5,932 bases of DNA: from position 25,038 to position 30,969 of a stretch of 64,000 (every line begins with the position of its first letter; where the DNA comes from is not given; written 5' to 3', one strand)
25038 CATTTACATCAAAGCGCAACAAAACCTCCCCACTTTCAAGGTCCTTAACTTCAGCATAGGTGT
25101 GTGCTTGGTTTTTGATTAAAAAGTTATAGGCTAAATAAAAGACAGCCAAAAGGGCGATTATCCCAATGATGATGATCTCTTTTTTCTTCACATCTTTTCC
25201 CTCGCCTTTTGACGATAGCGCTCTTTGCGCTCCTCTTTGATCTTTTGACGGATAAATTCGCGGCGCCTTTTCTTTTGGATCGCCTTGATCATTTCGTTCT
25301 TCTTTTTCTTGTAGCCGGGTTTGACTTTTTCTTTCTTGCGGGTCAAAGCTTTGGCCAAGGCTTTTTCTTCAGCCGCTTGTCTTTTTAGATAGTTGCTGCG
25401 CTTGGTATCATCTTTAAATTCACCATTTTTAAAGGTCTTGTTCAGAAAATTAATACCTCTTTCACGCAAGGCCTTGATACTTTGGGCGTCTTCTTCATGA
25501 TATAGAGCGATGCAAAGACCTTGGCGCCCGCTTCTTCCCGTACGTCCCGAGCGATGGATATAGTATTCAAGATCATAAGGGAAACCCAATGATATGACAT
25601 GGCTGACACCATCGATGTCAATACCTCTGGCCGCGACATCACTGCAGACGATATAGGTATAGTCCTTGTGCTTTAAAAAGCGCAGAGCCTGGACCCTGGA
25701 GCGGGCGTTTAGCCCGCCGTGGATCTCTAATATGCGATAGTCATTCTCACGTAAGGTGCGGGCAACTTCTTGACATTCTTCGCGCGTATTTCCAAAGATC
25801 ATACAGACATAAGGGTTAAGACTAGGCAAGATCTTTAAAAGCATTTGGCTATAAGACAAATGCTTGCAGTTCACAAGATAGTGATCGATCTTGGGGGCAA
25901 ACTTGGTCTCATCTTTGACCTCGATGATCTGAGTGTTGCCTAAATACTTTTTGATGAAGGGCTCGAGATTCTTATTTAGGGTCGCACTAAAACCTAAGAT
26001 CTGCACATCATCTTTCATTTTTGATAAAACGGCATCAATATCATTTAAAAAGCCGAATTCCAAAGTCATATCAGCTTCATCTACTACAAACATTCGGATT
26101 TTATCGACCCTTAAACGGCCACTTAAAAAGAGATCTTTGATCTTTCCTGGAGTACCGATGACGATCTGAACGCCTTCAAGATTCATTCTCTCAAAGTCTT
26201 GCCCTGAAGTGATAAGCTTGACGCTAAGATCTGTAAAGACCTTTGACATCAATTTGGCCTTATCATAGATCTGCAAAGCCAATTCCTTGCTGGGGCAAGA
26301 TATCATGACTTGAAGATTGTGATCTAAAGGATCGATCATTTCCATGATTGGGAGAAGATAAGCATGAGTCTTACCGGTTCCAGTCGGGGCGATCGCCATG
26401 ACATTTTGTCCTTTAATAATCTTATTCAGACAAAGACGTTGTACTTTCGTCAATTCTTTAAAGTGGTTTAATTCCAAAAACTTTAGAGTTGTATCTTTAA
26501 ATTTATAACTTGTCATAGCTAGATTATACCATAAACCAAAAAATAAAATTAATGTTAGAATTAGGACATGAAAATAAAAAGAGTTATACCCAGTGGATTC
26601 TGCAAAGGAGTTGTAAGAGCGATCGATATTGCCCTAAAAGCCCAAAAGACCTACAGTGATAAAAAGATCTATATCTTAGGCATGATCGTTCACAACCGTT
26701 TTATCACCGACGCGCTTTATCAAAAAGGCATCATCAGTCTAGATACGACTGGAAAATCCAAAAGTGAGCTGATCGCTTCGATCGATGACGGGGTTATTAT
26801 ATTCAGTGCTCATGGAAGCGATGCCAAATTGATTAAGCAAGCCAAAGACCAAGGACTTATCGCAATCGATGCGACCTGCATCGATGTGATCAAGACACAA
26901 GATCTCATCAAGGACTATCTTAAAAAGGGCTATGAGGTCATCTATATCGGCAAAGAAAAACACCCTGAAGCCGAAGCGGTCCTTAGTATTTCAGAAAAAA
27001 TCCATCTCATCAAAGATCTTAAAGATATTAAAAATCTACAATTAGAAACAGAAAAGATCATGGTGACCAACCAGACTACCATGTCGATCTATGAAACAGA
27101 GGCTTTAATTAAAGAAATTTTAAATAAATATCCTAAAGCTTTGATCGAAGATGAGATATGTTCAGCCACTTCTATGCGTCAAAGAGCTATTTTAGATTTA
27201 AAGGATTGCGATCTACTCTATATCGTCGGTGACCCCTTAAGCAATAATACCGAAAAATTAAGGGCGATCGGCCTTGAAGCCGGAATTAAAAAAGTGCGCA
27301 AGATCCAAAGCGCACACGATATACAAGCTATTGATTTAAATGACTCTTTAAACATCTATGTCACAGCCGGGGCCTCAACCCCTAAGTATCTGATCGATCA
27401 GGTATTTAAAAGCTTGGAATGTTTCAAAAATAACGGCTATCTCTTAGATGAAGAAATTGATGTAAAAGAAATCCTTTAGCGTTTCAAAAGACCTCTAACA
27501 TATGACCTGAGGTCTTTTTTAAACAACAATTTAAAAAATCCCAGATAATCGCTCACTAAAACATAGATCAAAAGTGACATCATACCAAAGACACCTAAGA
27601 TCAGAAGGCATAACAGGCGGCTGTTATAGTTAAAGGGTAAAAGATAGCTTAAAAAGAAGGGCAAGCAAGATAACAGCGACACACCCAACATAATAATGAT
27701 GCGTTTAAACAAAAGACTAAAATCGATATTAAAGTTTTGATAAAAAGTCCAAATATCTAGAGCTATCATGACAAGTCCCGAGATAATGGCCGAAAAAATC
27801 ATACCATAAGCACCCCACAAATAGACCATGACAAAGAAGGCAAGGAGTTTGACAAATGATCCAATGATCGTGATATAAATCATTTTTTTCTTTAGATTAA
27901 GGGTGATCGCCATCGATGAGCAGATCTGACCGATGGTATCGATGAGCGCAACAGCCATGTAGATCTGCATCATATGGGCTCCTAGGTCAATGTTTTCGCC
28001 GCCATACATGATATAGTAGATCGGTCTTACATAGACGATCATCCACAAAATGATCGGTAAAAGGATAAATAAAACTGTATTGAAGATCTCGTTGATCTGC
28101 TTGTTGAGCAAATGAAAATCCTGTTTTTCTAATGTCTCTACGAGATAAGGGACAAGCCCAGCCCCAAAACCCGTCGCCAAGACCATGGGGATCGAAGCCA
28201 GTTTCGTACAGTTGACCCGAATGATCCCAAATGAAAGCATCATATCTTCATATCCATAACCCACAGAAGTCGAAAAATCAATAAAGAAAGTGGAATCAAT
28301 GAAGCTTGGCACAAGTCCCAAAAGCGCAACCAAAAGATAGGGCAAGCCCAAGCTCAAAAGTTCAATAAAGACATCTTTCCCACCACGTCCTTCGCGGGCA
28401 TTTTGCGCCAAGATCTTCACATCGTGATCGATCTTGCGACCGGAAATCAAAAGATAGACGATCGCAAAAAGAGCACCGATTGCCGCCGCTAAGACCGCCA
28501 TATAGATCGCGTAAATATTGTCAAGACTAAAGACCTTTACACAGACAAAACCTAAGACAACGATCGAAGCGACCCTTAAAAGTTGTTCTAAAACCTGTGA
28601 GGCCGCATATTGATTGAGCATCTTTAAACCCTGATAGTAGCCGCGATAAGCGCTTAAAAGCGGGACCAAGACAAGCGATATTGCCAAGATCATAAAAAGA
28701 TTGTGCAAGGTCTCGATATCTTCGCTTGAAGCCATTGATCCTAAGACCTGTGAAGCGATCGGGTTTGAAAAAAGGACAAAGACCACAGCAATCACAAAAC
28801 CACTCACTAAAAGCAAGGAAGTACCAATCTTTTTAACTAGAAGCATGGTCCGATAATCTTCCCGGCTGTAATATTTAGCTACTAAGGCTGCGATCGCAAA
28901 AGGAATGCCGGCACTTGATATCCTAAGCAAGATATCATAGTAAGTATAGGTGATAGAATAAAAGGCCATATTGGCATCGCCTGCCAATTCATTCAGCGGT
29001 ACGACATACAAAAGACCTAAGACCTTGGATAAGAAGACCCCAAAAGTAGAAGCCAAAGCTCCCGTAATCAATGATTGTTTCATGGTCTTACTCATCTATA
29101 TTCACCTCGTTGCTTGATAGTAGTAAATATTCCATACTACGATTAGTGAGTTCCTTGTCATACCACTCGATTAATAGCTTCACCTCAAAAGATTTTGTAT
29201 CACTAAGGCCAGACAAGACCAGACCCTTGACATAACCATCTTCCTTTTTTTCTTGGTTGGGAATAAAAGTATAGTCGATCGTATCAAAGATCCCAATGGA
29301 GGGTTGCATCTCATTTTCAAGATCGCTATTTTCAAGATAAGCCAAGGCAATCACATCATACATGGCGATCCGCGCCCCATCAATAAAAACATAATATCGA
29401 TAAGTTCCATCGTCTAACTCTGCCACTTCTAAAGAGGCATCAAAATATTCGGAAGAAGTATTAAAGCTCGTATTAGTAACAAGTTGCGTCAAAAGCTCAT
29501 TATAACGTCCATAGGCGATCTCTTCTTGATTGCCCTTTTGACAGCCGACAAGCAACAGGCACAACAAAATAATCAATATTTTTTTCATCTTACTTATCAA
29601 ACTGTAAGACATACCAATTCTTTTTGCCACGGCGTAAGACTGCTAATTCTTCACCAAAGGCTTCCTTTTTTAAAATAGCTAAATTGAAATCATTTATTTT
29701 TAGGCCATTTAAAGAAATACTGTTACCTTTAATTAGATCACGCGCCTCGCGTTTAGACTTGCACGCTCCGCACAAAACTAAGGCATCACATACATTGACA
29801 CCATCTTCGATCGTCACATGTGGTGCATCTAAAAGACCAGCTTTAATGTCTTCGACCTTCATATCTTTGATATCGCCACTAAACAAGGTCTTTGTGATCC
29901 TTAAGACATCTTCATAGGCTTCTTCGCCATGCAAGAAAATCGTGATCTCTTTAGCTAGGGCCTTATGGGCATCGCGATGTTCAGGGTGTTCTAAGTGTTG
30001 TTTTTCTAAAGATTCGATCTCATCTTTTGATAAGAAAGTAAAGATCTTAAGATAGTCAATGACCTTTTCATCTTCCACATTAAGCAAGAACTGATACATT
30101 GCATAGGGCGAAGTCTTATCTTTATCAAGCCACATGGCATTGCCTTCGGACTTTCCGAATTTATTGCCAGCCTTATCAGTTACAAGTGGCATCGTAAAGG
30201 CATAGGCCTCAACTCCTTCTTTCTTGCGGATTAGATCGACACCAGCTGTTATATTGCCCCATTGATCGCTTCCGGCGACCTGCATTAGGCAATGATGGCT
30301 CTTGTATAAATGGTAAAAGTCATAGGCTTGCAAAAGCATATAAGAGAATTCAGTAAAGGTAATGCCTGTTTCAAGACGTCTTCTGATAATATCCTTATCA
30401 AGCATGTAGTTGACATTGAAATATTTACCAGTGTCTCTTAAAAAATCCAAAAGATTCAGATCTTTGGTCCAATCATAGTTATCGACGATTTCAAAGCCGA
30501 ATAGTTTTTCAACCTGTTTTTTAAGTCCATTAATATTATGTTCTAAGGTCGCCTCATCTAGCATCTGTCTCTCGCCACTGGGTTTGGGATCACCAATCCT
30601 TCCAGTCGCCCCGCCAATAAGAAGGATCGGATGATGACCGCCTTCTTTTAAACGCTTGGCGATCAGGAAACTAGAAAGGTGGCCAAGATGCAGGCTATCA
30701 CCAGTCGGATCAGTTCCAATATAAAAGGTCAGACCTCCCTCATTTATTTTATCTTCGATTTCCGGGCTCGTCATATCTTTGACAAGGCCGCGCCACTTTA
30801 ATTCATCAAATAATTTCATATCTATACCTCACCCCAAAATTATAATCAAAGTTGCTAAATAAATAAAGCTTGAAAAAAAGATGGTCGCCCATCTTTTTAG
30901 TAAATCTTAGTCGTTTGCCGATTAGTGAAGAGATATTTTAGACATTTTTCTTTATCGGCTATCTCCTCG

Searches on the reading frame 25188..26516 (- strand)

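Call 43: search_protein_families(library=pfam, proteins=[window:25188-26516:-], max_evalue=0.00001)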
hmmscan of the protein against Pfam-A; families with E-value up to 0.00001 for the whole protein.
window:25188-26516:- (442 aa): 3 families
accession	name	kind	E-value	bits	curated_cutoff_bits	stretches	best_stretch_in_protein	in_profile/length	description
PF00270.35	DEAD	-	1.1e-39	136.3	26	1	23-185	1-165/167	DEAD/DEAH box helicase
PF00271.37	Helicase_C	-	1.7e-23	83.4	23.5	1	225-330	5-110/110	Helicase conserved C-terminal domain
PF04851.21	ResIII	-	1.3e-08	35.4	22.5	1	21-181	3-163/164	Type III restriction enzyme, res subunit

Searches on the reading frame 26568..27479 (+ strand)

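Call 24: search_protein_families(library=pfam, proteins=[window:26568-27479:+], max_evalue=0.001)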
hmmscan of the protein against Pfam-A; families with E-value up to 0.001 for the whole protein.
window:26568-27479:+ (303 aa): 1 family
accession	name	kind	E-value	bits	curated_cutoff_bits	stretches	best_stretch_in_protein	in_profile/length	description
PF02401.23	LYTB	-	3e-73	246.8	24.5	1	6-283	4-266/267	LytB protein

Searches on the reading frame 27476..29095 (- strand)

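Call 24: search_protein_families(library=pfam, proteins=[window:27476-29095:-], max_evalue=0.001)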
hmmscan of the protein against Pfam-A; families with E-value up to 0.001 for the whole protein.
window:27476-29095:- (539 aa): 2 families
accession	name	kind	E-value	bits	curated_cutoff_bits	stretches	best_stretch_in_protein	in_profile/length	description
PF01943.22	Polysacc_synt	-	7.7e-15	55.5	28.2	1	12-321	4-273/274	Polysaccharide biosynthesis protein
PF01554.23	MatE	-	3.4e-08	33.8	24.9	2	297-416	35-155/161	MatE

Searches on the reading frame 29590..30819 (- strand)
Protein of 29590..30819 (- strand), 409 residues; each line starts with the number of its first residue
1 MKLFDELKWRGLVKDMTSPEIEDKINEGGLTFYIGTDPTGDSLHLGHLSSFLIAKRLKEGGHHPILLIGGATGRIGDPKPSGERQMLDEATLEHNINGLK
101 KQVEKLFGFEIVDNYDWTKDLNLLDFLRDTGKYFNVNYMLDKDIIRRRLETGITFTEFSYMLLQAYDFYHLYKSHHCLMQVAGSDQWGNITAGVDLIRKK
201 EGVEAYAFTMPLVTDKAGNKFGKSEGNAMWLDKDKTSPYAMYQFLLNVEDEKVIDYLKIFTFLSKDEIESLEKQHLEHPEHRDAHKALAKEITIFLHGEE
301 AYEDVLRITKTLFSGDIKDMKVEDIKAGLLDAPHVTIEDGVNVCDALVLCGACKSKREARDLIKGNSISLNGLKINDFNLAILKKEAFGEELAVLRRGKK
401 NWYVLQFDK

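Call 24: search_protein_families(library=pfam, proteins=[window:29590-30819:-], max_evalue=0.001)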
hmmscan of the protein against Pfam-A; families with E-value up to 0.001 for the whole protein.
window:29590-30819:- (409 aa): 2 families
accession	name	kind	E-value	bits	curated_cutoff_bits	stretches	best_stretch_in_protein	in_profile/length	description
PF00579.31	tRNA-synt_1b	-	1.4e-72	244.9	21.1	1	29-313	5-291/292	tRNA synthetases class I (W and Y)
PF22421.1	SYY_C-terminal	-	7.1e-18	64.7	27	1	324-404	1-82/83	Tyrosine--tRNA ligase SYY-like C-terminal domain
